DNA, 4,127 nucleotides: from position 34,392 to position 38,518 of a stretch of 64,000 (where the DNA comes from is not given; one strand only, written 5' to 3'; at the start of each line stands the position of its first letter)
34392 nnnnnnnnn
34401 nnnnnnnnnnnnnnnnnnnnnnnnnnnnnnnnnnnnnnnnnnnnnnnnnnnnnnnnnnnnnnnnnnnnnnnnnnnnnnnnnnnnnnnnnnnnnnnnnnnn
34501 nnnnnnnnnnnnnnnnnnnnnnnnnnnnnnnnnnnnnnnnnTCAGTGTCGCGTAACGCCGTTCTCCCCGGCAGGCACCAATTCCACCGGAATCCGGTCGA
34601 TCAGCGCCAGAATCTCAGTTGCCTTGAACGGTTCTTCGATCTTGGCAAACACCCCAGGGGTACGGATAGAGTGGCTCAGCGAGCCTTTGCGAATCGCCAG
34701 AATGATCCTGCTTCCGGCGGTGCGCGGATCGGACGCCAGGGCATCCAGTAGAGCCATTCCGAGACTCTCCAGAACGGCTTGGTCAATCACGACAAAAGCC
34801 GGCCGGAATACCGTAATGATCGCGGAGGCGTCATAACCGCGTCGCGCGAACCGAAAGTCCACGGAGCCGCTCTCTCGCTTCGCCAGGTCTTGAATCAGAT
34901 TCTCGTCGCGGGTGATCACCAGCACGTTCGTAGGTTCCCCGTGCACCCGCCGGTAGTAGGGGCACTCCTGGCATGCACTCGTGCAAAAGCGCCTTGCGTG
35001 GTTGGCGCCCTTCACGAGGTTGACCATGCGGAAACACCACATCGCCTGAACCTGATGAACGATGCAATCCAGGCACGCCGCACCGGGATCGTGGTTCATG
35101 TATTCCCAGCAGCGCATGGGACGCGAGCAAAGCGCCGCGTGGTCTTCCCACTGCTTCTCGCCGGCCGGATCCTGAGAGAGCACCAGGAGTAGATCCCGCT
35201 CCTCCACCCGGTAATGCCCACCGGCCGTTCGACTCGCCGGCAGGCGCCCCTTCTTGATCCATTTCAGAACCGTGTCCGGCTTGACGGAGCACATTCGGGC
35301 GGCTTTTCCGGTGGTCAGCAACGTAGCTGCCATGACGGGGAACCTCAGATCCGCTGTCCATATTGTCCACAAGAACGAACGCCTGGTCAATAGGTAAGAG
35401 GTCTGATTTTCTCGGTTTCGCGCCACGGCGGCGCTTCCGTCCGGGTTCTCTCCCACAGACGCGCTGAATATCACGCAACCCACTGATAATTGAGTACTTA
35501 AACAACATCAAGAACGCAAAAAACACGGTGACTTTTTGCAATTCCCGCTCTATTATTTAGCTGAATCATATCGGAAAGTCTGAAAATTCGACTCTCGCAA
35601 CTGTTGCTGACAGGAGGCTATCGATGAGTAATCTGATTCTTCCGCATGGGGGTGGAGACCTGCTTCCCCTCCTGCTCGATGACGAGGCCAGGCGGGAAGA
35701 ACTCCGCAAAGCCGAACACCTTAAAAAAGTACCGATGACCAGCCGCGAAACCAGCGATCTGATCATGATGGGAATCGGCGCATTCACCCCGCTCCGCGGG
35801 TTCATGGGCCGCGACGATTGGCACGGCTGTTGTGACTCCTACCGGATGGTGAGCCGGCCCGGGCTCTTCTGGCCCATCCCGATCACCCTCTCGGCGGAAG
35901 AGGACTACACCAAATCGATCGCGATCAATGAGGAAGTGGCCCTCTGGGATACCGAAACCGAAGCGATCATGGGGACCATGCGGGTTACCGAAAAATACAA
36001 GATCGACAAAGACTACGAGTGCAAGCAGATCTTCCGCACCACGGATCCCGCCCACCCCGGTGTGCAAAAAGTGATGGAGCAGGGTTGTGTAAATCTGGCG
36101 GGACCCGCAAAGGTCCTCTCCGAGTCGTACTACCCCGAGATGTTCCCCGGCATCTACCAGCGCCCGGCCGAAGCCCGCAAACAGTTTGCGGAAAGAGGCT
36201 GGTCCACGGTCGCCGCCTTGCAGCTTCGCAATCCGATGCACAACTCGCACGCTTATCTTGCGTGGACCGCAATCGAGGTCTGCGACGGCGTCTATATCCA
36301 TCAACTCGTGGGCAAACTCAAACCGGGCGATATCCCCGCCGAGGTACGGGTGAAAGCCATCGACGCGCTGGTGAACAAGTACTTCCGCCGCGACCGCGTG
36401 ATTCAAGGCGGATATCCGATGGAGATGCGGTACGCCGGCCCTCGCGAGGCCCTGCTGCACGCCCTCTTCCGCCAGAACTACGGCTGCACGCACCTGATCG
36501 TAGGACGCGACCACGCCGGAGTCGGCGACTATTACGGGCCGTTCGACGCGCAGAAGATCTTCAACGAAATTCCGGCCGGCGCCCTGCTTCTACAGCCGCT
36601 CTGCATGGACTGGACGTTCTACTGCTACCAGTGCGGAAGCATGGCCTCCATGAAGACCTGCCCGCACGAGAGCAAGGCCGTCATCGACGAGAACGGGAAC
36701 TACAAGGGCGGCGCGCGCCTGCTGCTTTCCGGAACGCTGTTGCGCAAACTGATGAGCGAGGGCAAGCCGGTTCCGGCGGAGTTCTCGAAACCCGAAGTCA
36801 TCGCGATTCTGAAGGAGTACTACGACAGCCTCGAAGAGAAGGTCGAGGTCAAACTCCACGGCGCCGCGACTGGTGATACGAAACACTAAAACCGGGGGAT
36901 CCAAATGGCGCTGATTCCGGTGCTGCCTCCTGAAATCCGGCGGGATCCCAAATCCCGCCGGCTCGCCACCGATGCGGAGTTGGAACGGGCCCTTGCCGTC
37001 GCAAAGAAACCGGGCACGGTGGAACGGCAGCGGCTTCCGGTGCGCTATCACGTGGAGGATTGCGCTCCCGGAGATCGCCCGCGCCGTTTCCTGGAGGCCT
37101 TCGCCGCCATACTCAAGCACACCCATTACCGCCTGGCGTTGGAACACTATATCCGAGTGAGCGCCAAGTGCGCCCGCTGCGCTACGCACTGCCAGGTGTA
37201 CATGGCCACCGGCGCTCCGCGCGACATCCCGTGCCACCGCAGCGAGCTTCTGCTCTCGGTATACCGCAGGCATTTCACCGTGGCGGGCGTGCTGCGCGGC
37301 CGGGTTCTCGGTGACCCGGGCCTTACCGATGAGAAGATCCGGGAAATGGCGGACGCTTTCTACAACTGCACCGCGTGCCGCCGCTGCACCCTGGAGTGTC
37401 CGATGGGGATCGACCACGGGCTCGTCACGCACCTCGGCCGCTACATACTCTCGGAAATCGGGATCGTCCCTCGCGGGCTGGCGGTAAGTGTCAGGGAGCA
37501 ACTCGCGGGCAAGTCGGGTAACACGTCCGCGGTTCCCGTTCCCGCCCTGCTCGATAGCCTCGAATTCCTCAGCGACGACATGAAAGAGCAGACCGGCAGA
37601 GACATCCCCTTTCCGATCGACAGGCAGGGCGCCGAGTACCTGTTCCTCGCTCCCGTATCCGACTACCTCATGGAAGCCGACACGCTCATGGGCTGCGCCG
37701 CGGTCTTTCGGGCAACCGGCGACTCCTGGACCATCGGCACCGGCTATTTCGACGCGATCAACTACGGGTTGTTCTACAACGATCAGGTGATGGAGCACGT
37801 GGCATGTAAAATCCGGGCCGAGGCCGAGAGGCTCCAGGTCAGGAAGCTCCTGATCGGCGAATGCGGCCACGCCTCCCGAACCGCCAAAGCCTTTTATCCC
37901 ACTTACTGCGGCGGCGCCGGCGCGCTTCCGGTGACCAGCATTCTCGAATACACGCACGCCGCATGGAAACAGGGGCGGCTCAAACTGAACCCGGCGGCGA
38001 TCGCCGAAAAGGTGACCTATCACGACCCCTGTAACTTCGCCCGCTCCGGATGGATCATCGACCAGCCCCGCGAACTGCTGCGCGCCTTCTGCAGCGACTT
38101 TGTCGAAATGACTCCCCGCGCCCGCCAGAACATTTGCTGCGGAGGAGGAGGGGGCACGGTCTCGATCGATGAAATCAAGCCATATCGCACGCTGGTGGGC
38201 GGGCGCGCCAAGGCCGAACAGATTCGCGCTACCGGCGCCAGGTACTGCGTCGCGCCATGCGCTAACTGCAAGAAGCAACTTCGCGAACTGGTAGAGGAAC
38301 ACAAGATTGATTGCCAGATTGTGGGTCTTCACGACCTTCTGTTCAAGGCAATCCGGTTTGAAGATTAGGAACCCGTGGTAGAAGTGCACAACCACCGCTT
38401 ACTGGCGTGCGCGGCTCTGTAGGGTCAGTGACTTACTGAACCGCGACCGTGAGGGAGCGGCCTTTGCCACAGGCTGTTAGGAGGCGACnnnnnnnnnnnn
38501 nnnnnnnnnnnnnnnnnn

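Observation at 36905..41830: Second DsrMKJOP/Hmc-like membrane redox complex hard-wired behind sat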

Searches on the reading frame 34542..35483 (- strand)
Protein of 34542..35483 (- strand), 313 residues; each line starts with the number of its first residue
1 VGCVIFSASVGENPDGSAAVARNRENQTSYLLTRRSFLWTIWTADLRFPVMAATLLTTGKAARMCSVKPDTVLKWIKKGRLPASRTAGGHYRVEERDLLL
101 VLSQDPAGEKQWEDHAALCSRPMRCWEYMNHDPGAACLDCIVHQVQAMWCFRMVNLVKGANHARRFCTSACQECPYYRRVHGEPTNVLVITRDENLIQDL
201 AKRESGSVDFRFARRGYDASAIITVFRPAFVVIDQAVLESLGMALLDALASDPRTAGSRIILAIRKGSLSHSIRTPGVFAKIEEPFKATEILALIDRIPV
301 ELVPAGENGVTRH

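Call 3: search_protein_families(library=pfam, proteins=[window:34542-35483:-], max_evalue=0.01)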
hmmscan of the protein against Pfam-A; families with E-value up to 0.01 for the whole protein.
window:34542-35483:- (313 aa): 3 families
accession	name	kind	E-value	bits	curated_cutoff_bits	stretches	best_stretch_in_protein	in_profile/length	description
PF12728.13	HTH_17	-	7.6e-11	42.5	27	1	55-99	1-44/51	Helix-turn-helix domain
PF00376.29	MerR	-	1.5e-07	31.6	28.2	1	57-92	1-37/38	MerR family regulatory protein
PF13411.12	MerR_1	-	0.0024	18.4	21.6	1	57-96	2-41/69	MerR HTH family regulatory protein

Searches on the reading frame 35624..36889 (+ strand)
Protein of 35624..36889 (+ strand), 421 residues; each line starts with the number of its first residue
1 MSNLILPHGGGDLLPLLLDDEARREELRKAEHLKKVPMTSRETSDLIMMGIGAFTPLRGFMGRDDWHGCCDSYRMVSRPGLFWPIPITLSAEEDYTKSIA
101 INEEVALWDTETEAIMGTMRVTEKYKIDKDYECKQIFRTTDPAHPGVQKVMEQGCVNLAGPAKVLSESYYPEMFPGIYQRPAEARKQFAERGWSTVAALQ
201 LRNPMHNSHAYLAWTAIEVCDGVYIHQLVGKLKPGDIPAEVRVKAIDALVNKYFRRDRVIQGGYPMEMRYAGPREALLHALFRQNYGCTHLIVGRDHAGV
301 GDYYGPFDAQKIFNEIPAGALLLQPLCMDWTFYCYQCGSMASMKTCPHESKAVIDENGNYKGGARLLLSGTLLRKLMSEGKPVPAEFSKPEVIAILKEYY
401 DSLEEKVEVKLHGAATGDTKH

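Call 3: search_protein_families(library=pfam, proteins=[window:35624-36889:+], max_evalue=0.01)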
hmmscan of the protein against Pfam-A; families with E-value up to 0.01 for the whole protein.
window:35624-36889:+ (421 aa): 2 families
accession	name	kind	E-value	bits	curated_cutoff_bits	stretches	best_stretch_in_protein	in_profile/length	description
PF01747.23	ATP-sulfurylase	-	4e-80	268.6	24.3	1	177-398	3-211/212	ATP-sulfurylase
PF14306.12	PUA_2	-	6.9e-47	159.5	27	1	6-166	2-158/159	PUA-like domain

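Call 9: search_protein_families(library=ncbifam, proteins=[window:35624-36889:+], max_evalue=0.001)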
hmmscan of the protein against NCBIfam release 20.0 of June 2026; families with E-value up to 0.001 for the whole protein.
window:35624-36889:+ (421 aa): 3 families
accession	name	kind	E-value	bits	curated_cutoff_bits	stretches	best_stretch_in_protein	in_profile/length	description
NF003166.0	PRK04149.1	subfamily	3.2e-140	466.9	387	1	4-408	4-390/393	sulfate adenylyltransferase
TIGR00339.1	sopT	equivalog_domain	7.7e-109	364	322.95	1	7-398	1-383/383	sulfate adenylyltransferase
NF004040.0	PRK05537.1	equivalog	2.1e-73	247.7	669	1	11-400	11-389/572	bifunctional sulfate adenylyltransferase/adenylylsulfate kinase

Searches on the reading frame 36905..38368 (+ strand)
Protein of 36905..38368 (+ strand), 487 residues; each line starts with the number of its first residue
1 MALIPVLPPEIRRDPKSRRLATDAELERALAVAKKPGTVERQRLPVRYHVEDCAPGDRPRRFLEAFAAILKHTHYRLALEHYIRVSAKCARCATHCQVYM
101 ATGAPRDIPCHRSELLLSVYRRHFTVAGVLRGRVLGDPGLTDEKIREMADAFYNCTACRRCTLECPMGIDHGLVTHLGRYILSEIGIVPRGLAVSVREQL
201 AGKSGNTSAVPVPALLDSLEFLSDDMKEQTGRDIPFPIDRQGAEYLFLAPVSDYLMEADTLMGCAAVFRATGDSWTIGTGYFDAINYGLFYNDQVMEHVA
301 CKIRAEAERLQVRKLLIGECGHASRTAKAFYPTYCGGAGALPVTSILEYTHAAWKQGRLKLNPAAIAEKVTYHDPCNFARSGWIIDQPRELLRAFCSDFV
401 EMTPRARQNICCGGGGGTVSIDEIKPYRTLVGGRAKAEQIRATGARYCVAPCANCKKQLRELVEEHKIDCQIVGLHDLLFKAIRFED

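Call 3: search_protein_families(library=pfam, proteins=[window:36905-38368:+], max_evalue=0.01)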
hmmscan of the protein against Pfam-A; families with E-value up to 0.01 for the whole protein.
window:36905-38368:+ (487 aa): 3 families
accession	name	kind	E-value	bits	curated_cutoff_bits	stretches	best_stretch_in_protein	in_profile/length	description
PF02754.22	CCG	-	9.4e-12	45.3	20.6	1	370-460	1-85/85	Cysteine-rich domain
PF13183.11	Fer4_8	-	1.4e-07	32.4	27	1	88-169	7-68/68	4Fe-4S dicluster domain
PF13534.11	Fer4_17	-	3.2e-05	24.8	22.2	1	88-170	4-61/61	4Fe-4S dicluster domain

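Call 9: search_protein_families(library=ncbifam, proteins=[window:36905-38368:+], max_evalue=0.001)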
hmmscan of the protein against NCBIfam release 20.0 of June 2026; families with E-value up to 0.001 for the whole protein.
window:36905-38368:+ (487 aa): 9 families
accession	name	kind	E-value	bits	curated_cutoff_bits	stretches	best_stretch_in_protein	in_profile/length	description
NF045796.1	DsrK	equivalog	1.4e-87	294.2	400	1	63-483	32-435/453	sulfate reduction electron transfer complex DsrMKJOP subunit DsrK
NF045724.1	ferredox_TmcB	equivalog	1.5e-58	198.4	735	1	78-483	35-428/430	electron transfer complex ferredoxin TmcB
NF045711.1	sulf_resp_HmcF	equivalog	7.6e-58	196.4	750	1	76-484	52-450/457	sulfate respiration complex iron-sulfur protein HmcF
NF004898.0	PRK06259.1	equivalog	2.8e-21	75.7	385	1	362-483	371-488/488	fumarate reductase (CoM/CoB) subunit TfrB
NF045670.1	quin_L_LdhH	equivalog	1.8e-16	59.6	800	1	357-478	589-704/706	L-lactate dehydrogenase (quinone) large subunit LdhH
NF008369.0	PRK11168.1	equivalog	3.1e-09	36.2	278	1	343-461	271-382/401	anaerobic glycerol-3-phosphate dehydrogenase subunit C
TIGR03379.1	glycerol3P_GlpC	equivalog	4.9e-07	28.8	279.9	1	348-462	273-380/397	anaerobic glycerol-3-phosphate dehydrogenase subunit GlpC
NF045663.1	diclust_near_Sec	equivalog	2.6e-05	22.5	530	0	362-461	528-620/759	pyridine nucleotide-disulfide oxidoreductase/dicluster-binding protein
NF008434.0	PRK11274.1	equivalog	0.0002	20.4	333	0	360-460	295-389/409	glycolate oxidase subunit GlcF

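Call 45: search_solved_structures(query=window:36905-38368:+, max_evalue=0.001, show_alignments=1)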
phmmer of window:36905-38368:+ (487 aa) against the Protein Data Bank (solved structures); distinct sequences matched with E-value up to 0.001: 1.
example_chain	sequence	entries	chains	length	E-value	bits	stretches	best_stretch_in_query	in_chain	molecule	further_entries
9ojn_A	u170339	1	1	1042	1.7e-11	46.9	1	150-441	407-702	Iron-sulfur-binding reductase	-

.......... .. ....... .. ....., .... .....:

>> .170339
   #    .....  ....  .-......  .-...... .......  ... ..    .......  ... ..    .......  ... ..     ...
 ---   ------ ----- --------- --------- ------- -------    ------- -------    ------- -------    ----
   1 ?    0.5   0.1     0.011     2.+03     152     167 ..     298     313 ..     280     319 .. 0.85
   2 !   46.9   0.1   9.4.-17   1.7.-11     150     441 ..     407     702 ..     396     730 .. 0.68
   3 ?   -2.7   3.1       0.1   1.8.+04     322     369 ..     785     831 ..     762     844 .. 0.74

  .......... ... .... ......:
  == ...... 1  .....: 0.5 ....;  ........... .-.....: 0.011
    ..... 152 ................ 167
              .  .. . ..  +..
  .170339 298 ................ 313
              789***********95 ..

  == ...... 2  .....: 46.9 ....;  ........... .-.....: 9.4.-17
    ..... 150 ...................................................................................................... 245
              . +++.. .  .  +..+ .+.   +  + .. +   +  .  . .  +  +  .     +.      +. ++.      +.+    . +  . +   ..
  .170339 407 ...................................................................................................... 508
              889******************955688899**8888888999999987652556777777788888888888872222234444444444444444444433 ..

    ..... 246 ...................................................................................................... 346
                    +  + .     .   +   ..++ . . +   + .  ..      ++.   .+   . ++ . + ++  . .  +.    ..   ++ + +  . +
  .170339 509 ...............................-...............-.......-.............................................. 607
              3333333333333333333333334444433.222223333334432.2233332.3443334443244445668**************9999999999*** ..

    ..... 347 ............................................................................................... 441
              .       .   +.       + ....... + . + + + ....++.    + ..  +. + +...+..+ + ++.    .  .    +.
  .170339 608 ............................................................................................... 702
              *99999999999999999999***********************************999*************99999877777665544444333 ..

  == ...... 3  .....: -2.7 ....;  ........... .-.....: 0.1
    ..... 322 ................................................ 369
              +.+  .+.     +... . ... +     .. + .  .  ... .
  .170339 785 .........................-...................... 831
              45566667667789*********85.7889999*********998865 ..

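Call 56: find_homologous_proteins(query=window:36905-38368:+, max_evalue=1e-20)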
Query window:36905-38368:+ (487 aa): 3957 proteins with E <= 1e-20 among 8000 candidates; the best 120 are listed.
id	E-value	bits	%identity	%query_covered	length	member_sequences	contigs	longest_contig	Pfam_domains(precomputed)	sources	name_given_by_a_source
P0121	0.0e+0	1056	92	100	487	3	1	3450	PF13534.12,PF02754.22,PF13183.12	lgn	-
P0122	0.0e+0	1031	91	100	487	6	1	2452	PF13534.12,PF02754.22,PF13183.12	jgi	jgi:Fe-S oxidoreductase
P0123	1.6e-270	916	81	99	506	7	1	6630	PF02754.22,PF13183.12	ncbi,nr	ncbi:MAG TPA: (Fe-S)-binding protein [Bryobacteraceae bacterium]|nr:(Fe-S)-binding protein [Bryobact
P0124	1.1e-268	910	83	96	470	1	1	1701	PF13534.12,PF02754.22,PF13183.12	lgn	-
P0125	1.1e-262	890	81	96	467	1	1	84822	PF13534.12,PF02754.22,PF13183.12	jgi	jgi:Fe-S oxidoreductase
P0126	1.2e-260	884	80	95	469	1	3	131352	PF13534.12,PF02754.22,PF13183.12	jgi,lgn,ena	-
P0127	3.4e-258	875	79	95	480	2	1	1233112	PF13534.12,PF02754.22,PF13183.12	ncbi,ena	-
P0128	6.0e-258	875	79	95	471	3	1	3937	PF02754.22,PF13183.12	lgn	-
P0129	1.8e-257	873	79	95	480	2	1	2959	PF02754.22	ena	-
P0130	2.2e-257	873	78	95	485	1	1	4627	PF02754.22,PF13183.12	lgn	-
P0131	6.2e-257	871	77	96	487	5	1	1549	PF13534.12,PF02754.22,PF13183.12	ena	-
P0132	7.6e-257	871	76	96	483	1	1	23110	PF13534.12,PF02754.22,PF13183.12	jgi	jgi:[DsrC]-trisulfide reductase subunit K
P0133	7.8e-257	871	79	95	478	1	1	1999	PF13534.12,PF02754.22,PF13183.12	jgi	jgi:Fe-S oxidoreductase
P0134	8.0e-257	871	77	96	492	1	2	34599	PF02754.22,PF13183.12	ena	-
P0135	8.9e-257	871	78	96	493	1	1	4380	PF13534.12,PF02754.22,PF13183.12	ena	-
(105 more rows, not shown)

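Call 71: search_protein_families(library=ncbifam, alignment_id=A2, max_evalue=1e-10)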
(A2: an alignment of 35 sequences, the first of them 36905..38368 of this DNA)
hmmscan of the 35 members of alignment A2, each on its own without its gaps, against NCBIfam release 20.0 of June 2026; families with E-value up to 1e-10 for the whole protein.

A. member 1, window:36905-38368:+ (487 aa): 5 families
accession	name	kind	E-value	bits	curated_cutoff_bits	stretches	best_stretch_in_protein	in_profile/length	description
NF045796.1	DsrK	equivalog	1.4e-87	294.2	400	1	63-483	32-435/453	sulfate reduction electron transfer complex DsrMKJOP subunit DsrK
NF045724.1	ferredox_TmcB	equivalog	1.5e-58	198.4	735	1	78-483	35-428/430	electron transfer complex ferredoxin TmcB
NF045711.1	sulf_resp_HmcF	equivalog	7.6e-58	196.4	750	1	76-484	52-450/457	sulfate respiration complex iron-sulfur protein HmcF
NF004898.0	PRK06259.1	equivalog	2.8e-21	75.7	385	1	362-483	371-488/488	fumarate reductase (CoM/CoB) subunit TfrB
NF045670.1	quin_L_LdhH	equivalog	1.8e-16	59.6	800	1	357-478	589-704/706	L-lactate dehydrogenase (quinone) large subunit LdhH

B. families by the number of members that match (of 35 scanned): 8 families
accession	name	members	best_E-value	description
NF045796.1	DsrK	35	2.6e-93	sulfate reduction electron transfer complex DsrMKJOP subunit DsrK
NF045724.1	ferredox_TmcB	35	2.9e-67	electron transfer complex ferredoxin TmcB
NF045711.1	sulf_resp_HmcF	35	3e-64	sulfate respiration complex iron-sulfur protein HmcF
NF004898.0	PRK06259.1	35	3.5e-25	fumarate reductase (CoM/CoB) subunit TfrB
NF045670.1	quin_L_LdhH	35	2.9e-20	L-lactate dehydrogenase (quinone) large subunit LdhH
NF008369.0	PRK11168.1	23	1.5e-14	anaerobic glycerol-3-phosphate dehydrogenase subunit C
TIGR03379.1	glycerol3P_GlpC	8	2.4e-12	anaerobic glycerol-3-phosphate dehydrogenase subunit GlpC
NF008434.0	PRK11274.1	6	3.4e-12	glycolate oxidase subunit GlcF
